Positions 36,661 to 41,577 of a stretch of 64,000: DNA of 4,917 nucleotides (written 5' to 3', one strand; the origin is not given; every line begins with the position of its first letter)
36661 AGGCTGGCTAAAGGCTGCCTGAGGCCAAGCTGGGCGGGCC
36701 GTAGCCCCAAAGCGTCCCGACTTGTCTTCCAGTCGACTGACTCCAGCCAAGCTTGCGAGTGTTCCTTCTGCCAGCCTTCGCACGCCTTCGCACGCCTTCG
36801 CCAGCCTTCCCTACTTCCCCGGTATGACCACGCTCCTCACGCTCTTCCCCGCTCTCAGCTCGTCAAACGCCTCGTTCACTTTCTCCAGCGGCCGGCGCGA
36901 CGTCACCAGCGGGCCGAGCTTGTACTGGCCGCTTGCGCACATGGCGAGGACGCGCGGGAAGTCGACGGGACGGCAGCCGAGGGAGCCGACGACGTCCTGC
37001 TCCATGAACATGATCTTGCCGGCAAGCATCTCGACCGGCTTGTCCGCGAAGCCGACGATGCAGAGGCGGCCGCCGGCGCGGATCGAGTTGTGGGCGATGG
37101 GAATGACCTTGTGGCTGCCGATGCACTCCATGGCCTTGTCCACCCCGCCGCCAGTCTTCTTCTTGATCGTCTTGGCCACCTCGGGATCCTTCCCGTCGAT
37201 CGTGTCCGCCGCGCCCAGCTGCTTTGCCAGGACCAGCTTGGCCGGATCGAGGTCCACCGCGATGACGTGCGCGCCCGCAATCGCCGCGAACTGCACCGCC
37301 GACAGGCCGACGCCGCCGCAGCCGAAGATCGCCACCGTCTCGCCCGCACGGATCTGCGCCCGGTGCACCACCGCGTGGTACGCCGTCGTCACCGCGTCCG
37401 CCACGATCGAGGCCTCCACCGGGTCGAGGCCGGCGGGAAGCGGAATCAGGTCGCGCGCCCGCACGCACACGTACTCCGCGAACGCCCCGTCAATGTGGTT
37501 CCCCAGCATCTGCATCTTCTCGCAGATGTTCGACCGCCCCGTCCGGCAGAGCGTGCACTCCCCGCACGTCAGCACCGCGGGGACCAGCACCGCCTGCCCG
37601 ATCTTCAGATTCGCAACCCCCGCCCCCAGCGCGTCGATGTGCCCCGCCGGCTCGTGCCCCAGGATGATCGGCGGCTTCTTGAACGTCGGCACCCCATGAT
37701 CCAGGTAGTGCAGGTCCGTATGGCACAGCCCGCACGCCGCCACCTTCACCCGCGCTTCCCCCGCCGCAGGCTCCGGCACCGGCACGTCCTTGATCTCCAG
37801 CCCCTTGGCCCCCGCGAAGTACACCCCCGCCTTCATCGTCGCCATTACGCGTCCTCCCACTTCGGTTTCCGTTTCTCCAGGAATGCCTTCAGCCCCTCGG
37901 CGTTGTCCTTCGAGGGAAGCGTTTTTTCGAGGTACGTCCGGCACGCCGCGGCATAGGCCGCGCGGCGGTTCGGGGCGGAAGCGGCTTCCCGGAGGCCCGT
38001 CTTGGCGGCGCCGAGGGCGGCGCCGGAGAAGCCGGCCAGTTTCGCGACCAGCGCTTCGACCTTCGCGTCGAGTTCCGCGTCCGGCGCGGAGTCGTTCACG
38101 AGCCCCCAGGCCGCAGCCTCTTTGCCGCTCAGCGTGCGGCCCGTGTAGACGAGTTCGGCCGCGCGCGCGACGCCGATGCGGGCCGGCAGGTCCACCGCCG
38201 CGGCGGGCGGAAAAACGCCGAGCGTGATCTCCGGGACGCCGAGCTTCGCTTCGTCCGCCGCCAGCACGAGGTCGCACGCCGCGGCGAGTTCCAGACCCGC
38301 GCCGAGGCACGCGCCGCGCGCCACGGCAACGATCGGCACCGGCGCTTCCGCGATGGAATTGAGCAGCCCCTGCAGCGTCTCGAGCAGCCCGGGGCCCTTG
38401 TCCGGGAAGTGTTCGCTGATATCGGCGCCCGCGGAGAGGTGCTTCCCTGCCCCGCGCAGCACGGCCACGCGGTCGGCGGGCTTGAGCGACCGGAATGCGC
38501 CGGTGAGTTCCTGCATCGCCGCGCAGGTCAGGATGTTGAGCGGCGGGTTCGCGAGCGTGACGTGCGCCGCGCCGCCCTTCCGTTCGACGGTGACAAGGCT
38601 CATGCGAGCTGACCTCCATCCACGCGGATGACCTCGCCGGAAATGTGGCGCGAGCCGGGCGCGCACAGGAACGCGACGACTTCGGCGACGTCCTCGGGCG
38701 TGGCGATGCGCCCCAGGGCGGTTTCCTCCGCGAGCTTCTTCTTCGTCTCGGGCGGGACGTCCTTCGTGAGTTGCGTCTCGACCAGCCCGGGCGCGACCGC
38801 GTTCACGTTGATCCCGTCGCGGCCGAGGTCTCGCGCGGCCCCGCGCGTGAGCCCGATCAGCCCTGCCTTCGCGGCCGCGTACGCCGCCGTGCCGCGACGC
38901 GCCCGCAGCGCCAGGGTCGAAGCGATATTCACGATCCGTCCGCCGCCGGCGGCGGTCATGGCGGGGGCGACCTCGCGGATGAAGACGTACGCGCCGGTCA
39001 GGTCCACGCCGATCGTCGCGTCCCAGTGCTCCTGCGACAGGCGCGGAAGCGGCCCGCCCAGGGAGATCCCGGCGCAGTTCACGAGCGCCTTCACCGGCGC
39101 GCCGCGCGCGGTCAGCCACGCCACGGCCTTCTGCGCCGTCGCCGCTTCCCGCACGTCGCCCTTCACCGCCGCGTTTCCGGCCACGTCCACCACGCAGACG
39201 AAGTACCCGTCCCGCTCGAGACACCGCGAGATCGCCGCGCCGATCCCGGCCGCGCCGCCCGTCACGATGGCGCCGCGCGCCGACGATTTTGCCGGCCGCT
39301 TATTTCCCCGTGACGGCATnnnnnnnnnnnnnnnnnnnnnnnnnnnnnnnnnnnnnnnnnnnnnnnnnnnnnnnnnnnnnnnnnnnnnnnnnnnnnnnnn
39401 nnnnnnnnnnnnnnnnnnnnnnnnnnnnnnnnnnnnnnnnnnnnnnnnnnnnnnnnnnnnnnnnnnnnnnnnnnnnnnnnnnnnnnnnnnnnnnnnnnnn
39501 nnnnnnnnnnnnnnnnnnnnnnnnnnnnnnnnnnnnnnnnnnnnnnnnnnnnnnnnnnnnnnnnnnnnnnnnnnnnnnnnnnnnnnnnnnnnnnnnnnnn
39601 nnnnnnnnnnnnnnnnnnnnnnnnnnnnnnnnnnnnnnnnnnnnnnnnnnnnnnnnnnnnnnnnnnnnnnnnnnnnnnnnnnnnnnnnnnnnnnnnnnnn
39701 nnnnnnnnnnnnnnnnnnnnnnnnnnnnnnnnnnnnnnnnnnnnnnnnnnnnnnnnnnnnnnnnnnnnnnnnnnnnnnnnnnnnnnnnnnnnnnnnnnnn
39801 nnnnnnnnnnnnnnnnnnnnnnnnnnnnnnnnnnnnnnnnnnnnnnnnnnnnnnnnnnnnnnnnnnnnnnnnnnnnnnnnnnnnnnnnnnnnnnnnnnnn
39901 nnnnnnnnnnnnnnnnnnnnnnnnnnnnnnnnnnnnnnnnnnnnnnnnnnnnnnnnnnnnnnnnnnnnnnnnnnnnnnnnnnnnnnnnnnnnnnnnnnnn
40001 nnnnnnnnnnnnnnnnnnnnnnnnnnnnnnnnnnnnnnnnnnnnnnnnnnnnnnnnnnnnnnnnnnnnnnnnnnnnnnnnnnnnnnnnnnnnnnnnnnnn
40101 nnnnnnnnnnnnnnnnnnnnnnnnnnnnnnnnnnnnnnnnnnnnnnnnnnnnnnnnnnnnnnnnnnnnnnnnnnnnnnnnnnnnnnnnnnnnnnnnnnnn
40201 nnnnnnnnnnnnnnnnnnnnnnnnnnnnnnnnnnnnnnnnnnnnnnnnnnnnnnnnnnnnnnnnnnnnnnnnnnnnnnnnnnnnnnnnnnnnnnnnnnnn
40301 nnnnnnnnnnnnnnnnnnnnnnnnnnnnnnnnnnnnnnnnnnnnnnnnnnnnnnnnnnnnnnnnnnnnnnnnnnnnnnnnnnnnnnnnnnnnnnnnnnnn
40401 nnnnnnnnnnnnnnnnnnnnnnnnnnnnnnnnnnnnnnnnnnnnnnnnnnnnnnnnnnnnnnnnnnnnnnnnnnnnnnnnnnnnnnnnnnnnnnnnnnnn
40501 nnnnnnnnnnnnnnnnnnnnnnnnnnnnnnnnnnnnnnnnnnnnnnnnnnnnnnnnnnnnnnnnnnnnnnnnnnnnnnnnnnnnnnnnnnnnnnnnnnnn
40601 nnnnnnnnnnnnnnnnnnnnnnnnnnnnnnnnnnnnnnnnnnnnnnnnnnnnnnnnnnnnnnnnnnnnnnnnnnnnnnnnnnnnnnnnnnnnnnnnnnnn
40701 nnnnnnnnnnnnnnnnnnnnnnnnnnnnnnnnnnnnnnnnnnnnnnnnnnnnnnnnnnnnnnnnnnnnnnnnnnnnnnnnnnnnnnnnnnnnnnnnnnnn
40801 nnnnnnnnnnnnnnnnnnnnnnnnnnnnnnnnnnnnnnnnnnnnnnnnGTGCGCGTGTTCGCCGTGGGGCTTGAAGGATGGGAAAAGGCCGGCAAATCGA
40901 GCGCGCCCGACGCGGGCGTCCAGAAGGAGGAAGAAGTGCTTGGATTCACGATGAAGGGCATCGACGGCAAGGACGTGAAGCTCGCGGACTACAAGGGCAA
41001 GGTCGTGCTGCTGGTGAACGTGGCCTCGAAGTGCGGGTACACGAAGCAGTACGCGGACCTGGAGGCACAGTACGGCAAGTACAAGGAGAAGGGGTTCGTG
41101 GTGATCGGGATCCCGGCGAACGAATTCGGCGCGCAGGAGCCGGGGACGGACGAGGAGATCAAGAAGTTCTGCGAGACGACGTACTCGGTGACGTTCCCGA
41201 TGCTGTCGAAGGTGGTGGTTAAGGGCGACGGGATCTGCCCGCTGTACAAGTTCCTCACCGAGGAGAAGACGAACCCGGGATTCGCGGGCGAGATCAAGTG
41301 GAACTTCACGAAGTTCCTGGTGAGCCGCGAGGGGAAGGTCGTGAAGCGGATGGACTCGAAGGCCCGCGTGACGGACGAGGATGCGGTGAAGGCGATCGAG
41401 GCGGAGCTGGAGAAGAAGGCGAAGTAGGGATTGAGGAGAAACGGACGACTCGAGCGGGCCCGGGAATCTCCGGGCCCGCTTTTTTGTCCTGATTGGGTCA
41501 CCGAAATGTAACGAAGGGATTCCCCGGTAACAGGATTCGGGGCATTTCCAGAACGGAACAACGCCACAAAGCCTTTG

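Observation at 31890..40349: Complete-looking ATP-dependent (class I) benzoyl-CoA reductase module with Had/Dch/Oah-like ring-processing genes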

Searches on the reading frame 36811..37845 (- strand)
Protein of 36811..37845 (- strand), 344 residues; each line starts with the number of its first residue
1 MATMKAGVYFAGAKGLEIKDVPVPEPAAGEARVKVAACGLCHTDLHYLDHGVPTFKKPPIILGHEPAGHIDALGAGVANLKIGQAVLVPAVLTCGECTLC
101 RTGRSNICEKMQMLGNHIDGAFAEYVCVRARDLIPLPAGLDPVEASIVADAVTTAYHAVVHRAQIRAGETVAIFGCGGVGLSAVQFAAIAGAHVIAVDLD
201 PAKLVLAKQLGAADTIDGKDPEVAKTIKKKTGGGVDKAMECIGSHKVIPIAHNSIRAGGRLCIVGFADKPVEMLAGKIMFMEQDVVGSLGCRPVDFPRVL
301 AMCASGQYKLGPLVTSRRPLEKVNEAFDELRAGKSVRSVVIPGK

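Call 6: search_protein_families(library=ncbifam, proteins=[window:36811-37845:-], max_evalue=0.00001)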
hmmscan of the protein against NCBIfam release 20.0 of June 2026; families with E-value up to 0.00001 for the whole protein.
window:36811-37845:- (344 aa): 26 families (the best 25 are shown)
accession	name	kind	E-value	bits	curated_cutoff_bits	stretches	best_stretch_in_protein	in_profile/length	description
TIGR03201.1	dearomat_had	equivalog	1.6e-76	257.6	338.65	1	16-341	11-347/349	6-hydroxycyclohex-1-ene-1-carbonyl-CoA dehydrogenase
NF041097.1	keto_inos_dh_IolM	equivalog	6.2e-61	206.2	450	1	15-340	39-387/389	scyllo-inosose 3-dehydrogenase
NF006940.0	PRK09422.1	equivalog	7.9e-61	205.9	344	1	4-338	1-330/338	alcohol dehydrogenase AdhP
TIGR03989.1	Rxyl_3153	subfamily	2.4e-59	201.4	440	2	120-340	139-368/370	NDMA-dependent alcohol dehydrogenase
TIGR00692.1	tdh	equivalog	6e-57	193.2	458.35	1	12-341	7-339/340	L-threonine 3-dehydrogenase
NF003808.0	PRK05396.1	equivalog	4.8e-56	190.1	380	1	4-339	1-337/341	L-threonine 3-dehydrogenase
NF010344.0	PRK13771.1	subfamily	3.8e-54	183.9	349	1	4-341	1-331/334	putative alcohol dehydrogenase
TIGR02818.1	adh_III_F_hyde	equivalog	4.5e-54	183.9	543.95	2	121-340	139-366/368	S-(hydroxymethyl)glutathione dehydrogenase/class III alcohol dehydrogenase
TIGR03451.1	mycoS_dep_FDH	equivalog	1.8e-53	181.6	512.9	1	14-341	12-357/358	S-(hydroxymethyl)mycothiol dehydrogenase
NF007489.0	PRK10083.1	equivalog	1.1e-48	165.9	376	1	15-328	11-321/339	Zn-dependent oxidoreductase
NF047908.1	AldhRedAhr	equivalog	6.7e-47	160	470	1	13-340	13-332/335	NADPH-dependent aldehyde reductase Ahr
NF041172.1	AcrlCoa_red_Thmprot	equivalog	1.2e-46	159.2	500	1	4-340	1-331/334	acryloyl-CoA reductase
NF007642.0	PRK10309.1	equivalog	2.7e-39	135.4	550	1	14-330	10-333/347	galactitol-1-phosphate 5-dehydrogenase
NF007375.0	PRK09880.1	equivalog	2.1e-36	125.4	469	1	31-328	30-328/344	L-idonate 5-dehydrogenase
TIGR02822.1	adh_fam_2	subfamily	2.1e-35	122.4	283.5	1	15-335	14-322/329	zinc-binding alcohol dehydrogenase family protein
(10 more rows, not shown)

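Call 7: search_protein_families(library=pfam, proteins=[window:36811-37845:-])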
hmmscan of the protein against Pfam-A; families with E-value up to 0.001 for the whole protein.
window:36811-37845:- (344 aa): 5 families
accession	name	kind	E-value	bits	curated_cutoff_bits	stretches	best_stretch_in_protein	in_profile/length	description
PF08240.17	ADH_N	-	2.6e-30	105.2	23.5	1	28-137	2-103/104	Alcohol dehydrogenase GroES-like domain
PF00107.32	ADH_zinc_N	-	1.9e-29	102.6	31.8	1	178-304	1-128/129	Zinc-binding dehydrogenase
PF13602.12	ADH_zinc_N_2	-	1.6e-08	36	27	1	210-336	1-129/134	Zinc-binding dehydrogenase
PF16912.11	Glu_dehyd_C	-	3.2e-08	33.7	34.9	1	146-330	11-201/211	Glucose dehydrogenase C-terminus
PF01262.27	AlaDh_PNT_C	-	0.0004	20.3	23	1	170-228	30-91/214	Alanine dehydrogenase/PNT, C-terminal domain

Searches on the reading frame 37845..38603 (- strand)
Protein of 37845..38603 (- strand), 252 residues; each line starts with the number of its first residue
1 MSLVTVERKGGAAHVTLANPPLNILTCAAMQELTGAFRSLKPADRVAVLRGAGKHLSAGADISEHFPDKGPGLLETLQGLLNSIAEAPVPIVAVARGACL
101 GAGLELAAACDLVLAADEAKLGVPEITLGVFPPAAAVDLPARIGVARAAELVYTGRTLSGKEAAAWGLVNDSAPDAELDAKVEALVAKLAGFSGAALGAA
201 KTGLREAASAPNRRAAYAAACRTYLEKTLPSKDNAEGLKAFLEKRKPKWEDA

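Call 6: search_protein_families(library=ncbifam, proteins=[window:37845-38603:-], max_evalue=0.00001)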
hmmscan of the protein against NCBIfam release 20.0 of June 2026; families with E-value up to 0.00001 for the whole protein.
window:37845-38603:- (252 aa): 72 families (the best 25 are shown)
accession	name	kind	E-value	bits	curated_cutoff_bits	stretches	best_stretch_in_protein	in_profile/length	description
TIGR03189.1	dienoyl_CoA_hyt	equivalog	2.1e-48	164.8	292.5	1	4-251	3-250/251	cyclohexa-1,5-dienecarbonyl-CoA hydratase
NF005803.0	PRK07658.1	equivalog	1.7e-47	162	313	1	2-251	2-256/257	enoyl-CoA hydratase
NF004795.0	PRK06143.1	subfamily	1.6e-43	149.1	283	1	8-215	15-229/260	enoyl-CoA hydratase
NF006008.0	PRK08139.1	equivalog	9.6e-42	143.3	313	1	3-251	12-265/266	enoyl-CoA hydratase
NF051848.1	EnCoAHydtEchA19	equivalog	5.5e-39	134.3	400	1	4-250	2-256/258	enoyl-CoA hydratase EchA19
NF005802.0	PRK07657.1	equivalog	5.4e-38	131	363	1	13-249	15-257/260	enoyl-CoA hydratase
NF004796.0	PRK06144.1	subfamily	9.8e-38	130.1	272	1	4-250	10-260/262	enoyl-CoA hydratase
NF004781.0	PRK06127.1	subfamily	5.8e-36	124.5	291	1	5-249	14-266/269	enoyl-CoA hydratase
NF042430.2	EnCoAhydt_DpgD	equivalog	8.1e-36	123.8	400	1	7-250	2-256/258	enoyl-CoA-hydratase DpgD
NF005073.0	PRK06495.1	subfamily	6.6e-35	120.6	296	1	4-250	6-255/257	enoyl-CoA hydratase/isomerase family protein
NF004517.0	PRK05862.1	equivalog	2.9e-34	118.7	396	1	3-250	5-255/257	enoyl-CoA hydratase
NF007239.0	PRK09674.1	equivalog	1.2e-33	116.7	371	1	2-250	4-255/257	2,3-dehydroadipyl-CoA hydratase PaaF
NF006100.0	PRK08252.1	subfamily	2.8e-33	115.6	282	1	3-250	4-252/254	crotonase/enoyl-CoA hydratase family protein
TIGR02280.1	PaaB1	equivalog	3.1e-33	115.4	345.15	1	7-249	4-253/256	2-(1,2-epoxy-1,2-dihydrophenyl)acetyl-CoA isomerase PaaG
NF006566.0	PRK09076.1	subfamily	1e-32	113.8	286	1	3-251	6-259/260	enoyl-CoA hydratase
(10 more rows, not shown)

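Call 7: search_protein_families(library=pfam, proteins=[window:37845-38603:-])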
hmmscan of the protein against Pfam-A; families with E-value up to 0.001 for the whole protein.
window:37845-38603:- (252 aa): 2 families
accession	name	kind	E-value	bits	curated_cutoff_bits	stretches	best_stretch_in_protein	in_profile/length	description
PF00378.25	ECH_1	-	9.1e-47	159.9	27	1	8-251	2-250/251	Enoyl-CoA hydratase/isomerase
PF16113.10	ECH_2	-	4e-19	69.7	27.2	1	14-209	3-207/335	Enoyl-CoA hydratase/isomerase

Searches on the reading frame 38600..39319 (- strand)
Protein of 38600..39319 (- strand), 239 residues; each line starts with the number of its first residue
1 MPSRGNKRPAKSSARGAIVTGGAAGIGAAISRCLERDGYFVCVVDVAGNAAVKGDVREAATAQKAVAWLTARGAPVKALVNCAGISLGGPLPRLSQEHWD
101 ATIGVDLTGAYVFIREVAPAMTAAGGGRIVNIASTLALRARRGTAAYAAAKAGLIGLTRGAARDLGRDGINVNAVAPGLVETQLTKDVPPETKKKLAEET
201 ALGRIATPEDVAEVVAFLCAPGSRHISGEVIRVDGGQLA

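Call 6: search_protein_families(library=ncbifam, proteins=[window:38600-39319:-], max_evalue=0.00001)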
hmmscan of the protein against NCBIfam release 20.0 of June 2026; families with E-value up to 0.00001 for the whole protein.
window:38600-39319:- (239 aa): 211 families (the best 25 are shown)
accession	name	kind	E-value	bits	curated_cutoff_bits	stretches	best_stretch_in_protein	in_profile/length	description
TIGR01830.1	3oxo_ACP_reduc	equivalog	4.4e-55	187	297.75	1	17-236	1-237/239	3-oxoacyl-[acyl-carrier-protein] reductase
NF009466.0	PRK12826.1-2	subfamily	3e-53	180.8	222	1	14-237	3-244/248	3-oxoacyl-ACP reductase FabG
NF004198.0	PRK05653.1-3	equivalog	3e-53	180.8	296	1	13-237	6-246/248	3-oxoacyl-ACP reductase FabG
NF005559.1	PRK07231.1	subfamily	4.1e-50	170.6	215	1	15-238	5-248/249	glucose 1-dehydrogenase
NF004197.0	PRK05653.1-1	equivalog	4.6e-50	170.6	332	1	15-237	8-246/249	3-oxoacyl-ACP reductase FabG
NF009464.0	PRK12824.1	subfamily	3.7e-49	167.6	269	1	15-237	3-242/245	3-oxoacyl-ACP reductase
TIGR01829.1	AcAcCoA_reduct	subfamily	2.6e-47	161.5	302.1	1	17-237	3-240/242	acetoacetyl-CoA reductase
NF004791.0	PRK06138.1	equivalog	6.7e-46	156.6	312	1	15-239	6-251/252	SDR family oxidoreductase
NF053701.1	CsHdxCHCADhChcB2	equivalog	6.8e-46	156.8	350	1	14-238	3-243/245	cis-4-hydroxycyclohexanecarboxylate dehydrogenase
NF040605.2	mycolic_FabG1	exception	1.5e-45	155.9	420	1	15-237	2-229/233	3-oxoacyl-ACP reductase FabG1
NF052558.1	MBtsdlDhBudC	equivalog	2.6e-44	151.7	270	1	17-239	6-243/250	meso-2,3-butanediol dehydrogenase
NF005309.0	PRK06841.1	subfamily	1e-43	149.7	286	1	14-236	15-251/255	GolD/DthD family dehydrogenase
NF004200.0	PRK05653.1-5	equivalog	1e-42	146.3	273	1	51-236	56-240/242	3-oxoacyl-ACP reductase FabG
NF006110.0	PRK08261.1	equivalog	5e-42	144.3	410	1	13-237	213-450/454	3-oxoacyl-ACP reductase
NF042966.1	AcAcCoAred_PhaB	equivalog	1.7e-41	142.4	436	1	17-236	11-237/240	acetoacetyl-CoA reductase PhaB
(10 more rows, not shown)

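Call 7: search_protein_families(library=pfam, proteins=[window:38600-39319:-])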
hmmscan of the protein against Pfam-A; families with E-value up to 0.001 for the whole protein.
window:38600-39319:- (239 aa): 4 families
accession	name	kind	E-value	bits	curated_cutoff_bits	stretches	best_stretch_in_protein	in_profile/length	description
PF13561.12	adh_short_C2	-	9.5e-51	173.1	27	1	22-236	1-234/236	Enoyl-(Acyl carrier protein) reductase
PF00106.31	adh_short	-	4.2e-42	144.3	26.6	1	17-190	3-192/195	short chain dehydrogenase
PF08659.16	KR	-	5e-08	33.5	22.6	1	51-159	57-161/180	KR domain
PF23441.1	SDR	-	9.6e-07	28.9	27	1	111-237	127-255/258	SDR-like rossmann domain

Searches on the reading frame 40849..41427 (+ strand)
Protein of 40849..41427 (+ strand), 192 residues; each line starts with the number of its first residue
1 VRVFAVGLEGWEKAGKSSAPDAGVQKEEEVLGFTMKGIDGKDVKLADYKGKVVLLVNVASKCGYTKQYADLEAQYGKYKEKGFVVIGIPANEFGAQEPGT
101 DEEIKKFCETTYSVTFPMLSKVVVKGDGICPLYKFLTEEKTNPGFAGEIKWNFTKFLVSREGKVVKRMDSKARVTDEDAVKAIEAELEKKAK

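Call 12: search_protein_families(library=pfam, proteins=[window:40849-41427:+], max_evalue=0.001)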
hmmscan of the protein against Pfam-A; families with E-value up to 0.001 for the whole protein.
window:40849-41427:+ (192 aa): 3 families
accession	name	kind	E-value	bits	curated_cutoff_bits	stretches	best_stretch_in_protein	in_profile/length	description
PF00255.25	GSHPx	-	1.3e-37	128.1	27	1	33-136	4-107/108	Glutathione peroxidase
PF00578.27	AhpC-TSA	-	5.1e-12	46.3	26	1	30-165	5-122/124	AhpC/TSA family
PF08534.16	Redoxin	-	1.8e-08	34.7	26.6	1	33-120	9-92/148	Redoxin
